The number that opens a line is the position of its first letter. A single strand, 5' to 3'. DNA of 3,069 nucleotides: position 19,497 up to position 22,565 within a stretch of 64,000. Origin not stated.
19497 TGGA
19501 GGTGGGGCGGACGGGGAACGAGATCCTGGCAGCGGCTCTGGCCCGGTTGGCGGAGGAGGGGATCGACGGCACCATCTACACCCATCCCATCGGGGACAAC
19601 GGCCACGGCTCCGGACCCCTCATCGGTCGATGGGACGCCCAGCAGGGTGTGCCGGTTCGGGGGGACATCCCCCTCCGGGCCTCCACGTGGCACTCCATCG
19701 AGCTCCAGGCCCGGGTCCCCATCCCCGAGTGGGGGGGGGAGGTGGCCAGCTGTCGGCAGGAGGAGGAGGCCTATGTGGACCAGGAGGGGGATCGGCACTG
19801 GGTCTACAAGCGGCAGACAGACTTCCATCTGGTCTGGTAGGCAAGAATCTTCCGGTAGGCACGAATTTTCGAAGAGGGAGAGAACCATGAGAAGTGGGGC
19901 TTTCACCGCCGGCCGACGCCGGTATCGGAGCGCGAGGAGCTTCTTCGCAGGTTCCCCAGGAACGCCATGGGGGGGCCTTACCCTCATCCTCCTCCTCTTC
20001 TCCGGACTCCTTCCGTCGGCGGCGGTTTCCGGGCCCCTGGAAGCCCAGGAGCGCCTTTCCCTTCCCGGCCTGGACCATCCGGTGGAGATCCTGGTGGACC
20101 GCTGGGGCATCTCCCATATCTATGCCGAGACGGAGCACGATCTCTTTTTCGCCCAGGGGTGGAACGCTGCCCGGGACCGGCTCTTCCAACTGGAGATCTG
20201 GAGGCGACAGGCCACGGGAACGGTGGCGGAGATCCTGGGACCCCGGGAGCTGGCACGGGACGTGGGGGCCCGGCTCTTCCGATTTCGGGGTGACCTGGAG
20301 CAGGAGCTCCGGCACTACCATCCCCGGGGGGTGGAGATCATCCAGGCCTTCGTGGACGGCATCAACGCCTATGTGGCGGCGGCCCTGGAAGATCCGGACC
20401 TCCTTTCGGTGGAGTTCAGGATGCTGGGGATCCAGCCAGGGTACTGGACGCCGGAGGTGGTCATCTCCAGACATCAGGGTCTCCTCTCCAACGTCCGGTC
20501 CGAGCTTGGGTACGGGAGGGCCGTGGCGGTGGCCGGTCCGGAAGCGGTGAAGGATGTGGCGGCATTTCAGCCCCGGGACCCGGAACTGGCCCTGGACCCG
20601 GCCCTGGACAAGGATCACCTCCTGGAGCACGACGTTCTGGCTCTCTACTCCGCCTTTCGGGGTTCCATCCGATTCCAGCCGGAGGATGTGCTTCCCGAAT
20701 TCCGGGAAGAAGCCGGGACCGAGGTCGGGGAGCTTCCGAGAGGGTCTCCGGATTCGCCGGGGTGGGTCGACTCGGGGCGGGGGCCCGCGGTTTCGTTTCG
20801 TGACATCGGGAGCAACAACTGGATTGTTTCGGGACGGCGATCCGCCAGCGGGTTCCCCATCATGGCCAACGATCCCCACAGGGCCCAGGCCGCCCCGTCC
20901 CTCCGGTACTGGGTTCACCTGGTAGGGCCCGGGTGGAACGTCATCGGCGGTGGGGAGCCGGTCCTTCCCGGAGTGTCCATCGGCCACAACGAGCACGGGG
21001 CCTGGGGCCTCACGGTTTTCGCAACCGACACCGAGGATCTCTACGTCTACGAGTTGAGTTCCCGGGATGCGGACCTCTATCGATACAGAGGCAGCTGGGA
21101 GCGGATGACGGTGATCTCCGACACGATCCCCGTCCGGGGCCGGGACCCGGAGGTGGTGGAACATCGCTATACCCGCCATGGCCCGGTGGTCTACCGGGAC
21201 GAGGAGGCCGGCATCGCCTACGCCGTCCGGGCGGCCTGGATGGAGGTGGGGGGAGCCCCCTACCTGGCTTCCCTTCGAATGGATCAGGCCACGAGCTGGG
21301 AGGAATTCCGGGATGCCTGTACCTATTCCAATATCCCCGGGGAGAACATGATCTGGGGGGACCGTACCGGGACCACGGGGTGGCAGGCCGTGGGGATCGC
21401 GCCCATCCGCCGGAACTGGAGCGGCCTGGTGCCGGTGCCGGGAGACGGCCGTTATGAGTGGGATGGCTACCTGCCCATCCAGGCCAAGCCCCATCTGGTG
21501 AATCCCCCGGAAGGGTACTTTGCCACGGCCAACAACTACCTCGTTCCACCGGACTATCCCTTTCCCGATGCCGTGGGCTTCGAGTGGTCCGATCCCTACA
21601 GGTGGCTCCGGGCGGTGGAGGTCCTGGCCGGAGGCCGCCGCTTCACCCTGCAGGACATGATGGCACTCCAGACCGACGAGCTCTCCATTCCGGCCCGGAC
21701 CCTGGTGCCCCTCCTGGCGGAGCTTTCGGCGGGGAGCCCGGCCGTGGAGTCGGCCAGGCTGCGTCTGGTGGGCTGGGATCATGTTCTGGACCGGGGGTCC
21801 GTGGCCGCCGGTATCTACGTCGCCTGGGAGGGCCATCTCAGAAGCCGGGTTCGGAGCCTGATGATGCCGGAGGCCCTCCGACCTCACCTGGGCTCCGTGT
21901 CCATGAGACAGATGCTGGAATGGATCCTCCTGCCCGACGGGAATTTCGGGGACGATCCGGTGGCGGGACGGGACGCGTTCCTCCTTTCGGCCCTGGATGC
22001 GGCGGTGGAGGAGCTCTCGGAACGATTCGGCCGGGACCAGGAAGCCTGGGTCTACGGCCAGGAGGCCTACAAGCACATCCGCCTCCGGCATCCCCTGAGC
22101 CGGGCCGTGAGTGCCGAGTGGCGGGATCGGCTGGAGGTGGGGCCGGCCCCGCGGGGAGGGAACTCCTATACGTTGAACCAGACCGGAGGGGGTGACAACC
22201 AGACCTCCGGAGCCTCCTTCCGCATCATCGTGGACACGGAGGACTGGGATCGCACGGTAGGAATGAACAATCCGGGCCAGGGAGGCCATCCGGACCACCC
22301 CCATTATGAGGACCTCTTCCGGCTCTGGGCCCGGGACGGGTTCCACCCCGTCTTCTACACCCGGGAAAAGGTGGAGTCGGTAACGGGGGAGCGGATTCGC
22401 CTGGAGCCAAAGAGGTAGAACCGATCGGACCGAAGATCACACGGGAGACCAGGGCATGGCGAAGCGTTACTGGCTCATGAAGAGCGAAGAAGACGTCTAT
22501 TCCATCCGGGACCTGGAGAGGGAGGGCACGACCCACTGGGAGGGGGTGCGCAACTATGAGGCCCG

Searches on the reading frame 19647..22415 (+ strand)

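Call 64: search_protein_families(library=pfam, proteins=[window:19647-22415:+], max_evalue=0.00001)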
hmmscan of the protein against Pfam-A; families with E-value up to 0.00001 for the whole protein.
window:19647-22415:+ (923 aa): 1 family
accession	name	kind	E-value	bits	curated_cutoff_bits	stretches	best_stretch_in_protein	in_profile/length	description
PF01804.23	Penicil_amidase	-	3e-195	651.6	21.3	1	145-910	1-674/675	Penicillin amidase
